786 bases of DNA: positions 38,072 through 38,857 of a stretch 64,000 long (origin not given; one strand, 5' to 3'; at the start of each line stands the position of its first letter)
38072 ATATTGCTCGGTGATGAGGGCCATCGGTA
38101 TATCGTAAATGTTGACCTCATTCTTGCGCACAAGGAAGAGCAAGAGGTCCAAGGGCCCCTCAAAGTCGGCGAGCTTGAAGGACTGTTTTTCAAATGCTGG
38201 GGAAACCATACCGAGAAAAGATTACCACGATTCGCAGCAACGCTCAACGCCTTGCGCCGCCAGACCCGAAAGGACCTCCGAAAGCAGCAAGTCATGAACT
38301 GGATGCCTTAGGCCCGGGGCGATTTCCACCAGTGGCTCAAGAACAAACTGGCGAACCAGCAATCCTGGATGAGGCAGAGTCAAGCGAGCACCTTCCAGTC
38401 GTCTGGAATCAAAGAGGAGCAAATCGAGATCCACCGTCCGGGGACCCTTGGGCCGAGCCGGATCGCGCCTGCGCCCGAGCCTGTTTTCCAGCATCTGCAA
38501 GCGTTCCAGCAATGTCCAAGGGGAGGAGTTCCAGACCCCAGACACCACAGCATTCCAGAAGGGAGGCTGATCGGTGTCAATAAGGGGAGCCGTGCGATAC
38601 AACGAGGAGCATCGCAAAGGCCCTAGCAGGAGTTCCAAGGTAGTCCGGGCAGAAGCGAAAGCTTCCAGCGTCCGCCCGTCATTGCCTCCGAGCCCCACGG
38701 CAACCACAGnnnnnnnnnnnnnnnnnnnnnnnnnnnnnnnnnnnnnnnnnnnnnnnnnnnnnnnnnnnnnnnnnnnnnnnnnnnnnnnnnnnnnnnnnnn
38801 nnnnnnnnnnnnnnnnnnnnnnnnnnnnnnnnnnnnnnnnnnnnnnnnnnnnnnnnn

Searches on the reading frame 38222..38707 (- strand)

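Call 3: search_protein_families(library=pfam, proteins=[window:38222-38707:-], max_evalue=0.1)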
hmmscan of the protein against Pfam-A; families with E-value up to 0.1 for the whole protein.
window:38222-38707:- (161 aa): 1 family
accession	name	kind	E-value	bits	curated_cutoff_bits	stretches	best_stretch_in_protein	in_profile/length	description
PF01288.25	HPPK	-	9.4e-29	100.6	25.7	1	4-131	2-116/116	7,8-dihydro-6-hydroxymethylpterin-pyrophosphokinase (HPPK)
